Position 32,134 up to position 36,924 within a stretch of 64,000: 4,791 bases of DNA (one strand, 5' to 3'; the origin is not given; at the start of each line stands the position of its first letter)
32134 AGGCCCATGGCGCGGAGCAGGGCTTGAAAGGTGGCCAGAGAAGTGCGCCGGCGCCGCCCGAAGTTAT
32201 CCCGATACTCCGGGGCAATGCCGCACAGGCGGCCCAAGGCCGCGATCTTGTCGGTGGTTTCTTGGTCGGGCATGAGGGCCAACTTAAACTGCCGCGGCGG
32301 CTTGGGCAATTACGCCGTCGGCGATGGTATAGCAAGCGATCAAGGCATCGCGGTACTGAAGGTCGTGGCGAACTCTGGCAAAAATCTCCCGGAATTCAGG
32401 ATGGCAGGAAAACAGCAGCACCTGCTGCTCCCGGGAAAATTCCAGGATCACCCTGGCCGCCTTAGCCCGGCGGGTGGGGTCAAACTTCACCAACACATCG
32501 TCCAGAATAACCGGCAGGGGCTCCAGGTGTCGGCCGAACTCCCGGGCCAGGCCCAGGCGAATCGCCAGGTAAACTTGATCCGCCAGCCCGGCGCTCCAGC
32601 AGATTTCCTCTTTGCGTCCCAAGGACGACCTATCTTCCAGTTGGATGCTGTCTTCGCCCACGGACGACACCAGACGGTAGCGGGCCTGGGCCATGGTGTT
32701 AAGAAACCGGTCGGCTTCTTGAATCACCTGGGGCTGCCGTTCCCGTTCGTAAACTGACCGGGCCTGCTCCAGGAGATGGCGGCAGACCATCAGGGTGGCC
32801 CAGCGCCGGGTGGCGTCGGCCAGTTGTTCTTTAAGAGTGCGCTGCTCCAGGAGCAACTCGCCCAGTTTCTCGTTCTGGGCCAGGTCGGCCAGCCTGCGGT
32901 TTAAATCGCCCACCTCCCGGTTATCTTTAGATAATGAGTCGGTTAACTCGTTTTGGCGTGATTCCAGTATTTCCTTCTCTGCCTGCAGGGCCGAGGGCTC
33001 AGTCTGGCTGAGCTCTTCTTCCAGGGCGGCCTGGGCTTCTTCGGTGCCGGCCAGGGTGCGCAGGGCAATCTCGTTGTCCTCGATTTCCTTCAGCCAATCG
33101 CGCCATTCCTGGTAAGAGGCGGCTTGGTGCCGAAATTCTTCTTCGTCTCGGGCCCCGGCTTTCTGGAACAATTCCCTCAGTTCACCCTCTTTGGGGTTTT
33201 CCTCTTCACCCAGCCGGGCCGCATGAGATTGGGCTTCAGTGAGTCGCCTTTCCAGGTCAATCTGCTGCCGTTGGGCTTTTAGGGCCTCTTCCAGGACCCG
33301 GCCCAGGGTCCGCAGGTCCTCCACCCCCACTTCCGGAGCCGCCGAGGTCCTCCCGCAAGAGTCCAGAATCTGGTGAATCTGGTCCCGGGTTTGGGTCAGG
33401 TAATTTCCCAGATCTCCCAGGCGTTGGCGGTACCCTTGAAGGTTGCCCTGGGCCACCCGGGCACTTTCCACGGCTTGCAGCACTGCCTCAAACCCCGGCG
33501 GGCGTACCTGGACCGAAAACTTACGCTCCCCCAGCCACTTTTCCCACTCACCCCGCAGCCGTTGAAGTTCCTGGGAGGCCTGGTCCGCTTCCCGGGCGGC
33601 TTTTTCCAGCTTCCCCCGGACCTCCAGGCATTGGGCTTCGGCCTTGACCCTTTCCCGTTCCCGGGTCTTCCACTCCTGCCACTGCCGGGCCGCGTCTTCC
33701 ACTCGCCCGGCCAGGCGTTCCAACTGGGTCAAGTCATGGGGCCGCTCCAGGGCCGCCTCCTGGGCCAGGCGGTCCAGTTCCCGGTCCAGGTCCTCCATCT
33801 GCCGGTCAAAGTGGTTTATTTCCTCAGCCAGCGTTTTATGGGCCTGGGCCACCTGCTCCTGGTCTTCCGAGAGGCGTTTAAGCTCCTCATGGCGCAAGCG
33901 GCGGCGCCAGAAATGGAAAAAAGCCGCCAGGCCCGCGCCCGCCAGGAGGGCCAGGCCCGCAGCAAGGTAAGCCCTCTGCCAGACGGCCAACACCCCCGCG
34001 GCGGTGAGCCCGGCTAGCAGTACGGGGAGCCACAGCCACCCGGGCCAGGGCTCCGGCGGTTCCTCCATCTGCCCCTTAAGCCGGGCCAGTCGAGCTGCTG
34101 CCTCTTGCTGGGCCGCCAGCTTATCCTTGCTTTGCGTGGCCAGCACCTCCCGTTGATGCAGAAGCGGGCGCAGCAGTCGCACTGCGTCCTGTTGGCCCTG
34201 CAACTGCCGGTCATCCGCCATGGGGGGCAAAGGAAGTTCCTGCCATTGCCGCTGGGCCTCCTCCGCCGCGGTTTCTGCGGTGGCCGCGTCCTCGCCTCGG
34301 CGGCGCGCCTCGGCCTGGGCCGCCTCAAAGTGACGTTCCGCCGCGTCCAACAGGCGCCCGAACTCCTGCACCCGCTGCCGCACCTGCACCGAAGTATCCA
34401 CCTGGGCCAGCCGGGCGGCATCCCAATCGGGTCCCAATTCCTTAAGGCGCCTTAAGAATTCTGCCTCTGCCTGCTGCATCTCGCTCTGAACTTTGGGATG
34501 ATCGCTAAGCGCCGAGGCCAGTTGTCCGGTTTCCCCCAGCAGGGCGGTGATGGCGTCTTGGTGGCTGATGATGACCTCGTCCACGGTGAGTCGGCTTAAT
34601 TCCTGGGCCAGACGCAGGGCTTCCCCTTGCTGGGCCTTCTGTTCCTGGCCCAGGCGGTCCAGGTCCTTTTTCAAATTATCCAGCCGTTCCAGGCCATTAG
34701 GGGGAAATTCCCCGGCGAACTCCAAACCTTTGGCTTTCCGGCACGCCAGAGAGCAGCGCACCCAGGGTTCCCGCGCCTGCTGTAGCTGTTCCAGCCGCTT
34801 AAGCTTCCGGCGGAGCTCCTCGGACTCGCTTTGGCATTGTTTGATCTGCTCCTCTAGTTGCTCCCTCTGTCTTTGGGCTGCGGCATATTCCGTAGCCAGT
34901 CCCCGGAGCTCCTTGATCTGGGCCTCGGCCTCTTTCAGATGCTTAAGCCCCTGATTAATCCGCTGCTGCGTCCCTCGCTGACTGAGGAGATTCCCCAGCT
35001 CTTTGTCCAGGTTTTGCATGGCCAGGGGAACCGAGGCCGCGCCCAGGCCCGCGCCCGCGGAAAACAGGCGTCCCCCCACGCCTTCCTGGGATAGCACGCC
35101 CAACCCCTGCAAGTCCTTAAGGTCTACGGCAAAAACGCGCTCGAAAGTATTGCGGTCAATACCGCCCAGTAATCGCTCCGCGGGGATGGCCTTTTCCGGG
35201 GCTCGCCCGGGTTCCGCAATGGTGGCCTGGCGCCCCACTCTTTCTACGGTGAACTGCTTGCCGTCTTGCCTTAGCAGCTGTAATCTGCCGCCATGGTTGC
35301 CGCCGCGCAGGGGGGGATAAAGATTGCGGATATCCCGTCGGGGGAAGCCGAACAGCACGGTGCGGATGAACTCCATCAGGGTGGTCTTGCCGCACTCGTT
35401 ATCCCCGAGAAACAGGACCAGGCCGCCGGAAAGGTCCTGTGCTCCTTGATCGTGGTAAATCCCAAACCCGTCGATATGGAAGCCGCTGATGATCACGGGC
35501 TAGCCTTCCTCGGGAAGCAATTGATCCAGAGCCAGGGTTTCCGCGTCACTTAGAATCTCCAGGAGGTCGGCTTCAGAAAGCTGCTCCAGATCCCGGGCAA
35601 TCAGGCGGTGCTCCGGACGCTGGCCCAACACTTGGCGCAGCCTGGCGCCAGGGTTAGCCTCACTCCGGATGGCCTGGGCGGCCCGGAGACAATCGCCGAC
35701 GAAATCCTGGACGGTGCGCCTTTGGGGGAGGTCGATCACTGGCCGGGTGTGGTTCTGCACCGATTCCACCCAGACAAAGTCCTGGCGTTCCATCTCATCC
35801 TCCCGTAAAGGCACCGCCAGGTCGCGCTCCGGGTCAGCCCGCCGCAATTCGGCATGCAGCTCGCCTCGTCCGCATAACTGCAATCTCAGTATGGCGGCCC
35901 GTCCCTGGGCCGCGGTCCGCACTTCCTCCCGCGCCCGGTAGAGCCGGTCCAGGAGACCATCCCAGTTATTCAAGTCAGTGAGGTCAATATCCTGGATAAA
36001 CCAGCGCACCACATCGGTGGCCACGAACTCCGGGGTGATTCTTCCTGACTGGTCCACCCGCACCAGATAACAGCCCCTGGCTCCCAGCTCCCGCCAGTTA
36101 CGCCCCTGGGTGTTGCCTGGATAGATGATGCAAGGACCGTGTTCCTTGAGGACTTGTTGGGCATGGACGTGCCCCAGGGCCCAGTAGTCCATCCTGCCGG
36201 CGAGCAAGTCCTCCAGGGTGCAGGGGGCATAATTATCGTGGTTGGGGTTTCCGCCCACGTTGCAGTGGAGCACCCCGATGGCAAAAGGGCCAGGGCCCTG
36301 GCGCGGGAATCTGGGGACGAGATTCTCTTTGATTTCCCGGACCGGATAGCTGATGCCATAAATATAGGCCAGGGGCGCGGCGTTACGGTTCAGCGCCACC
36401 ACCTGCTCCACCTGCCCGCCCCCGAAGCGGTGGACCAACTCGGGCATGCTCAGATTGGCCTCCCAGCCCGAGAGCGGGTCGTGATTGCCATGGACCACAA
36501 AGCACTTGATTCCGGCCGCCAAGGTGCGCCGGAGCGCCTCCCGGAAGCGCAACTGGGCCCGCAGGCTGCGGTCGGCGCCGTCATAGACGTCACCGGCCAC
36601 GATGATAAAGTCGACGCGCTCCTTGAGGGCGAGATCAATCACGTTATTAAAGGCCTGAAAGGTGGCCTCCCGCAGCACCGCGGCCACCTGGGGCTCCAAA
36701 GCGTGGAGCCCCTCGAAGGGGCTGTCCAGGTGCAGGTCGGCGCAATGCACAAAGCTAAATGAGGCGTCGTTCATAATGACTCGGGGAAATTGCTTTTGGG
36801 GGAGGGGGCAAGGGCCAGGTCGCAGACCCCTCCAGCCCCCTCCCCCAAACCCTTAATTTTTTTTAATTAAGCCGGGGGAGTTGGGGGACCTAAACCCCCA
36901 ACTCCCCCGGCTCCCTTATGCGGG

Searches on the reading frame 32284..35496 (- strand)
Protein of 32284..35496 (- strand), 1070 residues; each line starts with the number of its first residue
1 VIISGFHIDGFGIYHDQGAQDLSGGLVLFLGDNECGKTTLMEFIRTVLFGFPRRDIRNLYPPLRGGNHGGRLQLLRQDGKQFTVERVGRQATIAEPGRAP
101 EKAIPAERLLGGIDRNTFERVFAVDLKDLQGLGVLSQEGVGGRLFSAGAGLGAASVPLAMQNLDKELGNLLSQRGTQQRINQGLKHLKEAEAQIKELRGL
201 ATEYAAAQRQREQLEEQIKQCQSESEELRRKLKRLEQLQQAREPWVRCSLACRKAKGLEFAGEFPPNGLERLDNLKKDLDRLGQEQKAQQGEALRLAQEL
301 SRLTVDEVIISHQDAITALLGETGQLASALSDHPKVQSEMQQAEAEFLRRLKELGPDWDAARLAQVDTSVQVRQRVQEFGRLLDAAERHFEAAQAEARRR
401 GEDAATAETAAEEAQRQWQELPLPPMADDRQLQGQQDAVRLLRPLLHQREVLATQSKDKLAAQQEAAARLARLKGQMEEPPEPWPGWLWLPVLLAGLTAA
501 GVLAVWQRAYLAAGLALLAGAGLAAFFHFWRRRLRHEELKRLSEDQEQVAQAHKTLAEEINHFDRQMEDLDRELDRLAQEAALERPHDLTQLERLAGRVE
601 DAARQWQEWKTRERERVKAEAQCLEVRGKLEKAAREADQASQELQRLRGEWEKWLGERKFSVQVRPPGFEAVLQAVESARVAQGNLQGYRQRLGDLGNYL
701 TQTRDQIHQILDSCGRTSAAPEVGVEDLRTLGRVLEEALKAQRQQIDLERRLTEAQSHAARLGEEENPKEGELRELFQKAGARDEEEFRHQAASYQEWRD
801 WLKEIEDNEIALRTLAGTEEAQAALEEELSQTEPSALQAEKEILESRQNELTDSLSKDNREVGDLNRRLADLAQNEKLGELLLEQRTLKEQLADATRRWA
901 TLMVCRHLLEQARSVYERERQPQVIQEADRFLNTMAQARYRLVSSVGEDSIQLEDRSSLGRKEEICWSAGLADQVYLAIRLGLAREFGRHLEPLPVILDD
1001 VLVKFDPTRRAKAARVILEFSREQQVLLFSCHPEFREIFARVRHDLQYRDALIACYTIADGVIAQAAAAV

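Call 57: search_protein_families(library=pfam, proteins=[window:32284-35496:-], max_evalue=0.00001)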
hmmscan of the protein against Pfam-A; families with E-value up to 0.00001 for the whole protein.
window:32284-35496:- (1070 aa): 2 families
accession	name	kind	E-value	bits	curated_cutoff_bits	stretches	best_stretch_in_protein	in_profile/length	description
PF13514.12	AAA_27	-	6.2e-22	78.6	22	1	1-197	1-199/206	AAA domain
PF13476.12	AAA_23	-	4e-06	28.1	27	1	7-237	3-198/201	AAA domain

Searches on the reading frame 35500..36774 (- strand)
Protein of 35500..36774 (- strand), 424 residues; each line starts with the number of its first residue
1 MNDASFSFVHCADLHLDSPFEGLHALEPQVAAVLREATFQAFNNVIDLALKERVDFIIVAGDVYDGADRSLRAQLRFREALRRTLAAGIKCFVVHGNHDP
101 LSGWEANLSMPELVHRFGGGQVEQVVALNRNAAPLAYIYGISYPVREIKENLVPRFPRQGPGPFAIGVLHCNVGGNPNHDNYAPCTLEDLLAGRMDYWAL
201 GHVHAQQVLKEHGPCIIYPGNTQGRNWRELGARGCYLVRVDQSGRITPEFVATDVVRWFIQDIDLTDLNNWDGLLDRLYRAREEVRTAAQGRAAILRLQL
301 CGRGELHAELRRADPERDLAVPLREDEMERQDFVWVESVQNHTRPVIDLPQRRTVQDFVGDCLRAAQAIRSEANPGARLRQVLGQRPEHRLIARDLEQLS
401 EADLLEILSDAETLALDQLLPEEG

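Call 57: search_protein_families(library=pfam, proteins=[window:35500-36774:-], max_evalue=0.00001)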
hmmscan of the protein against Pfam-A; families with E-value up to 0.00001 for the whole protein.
window:35500-36774:- (424 aa): 2 families
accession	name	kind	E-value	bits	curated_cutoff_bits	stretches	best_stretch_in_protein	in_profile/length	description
PF00149.33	Metallophos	-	5.3e-15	56.8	21.5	1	7-205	2-190/191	Calcineurin-like phosphoesterase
PF12850.12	Metallophos_2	-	2.9e-06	27.8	27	0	39-229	13-142/154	Calcineurin-like phosphoesterase superfamily domain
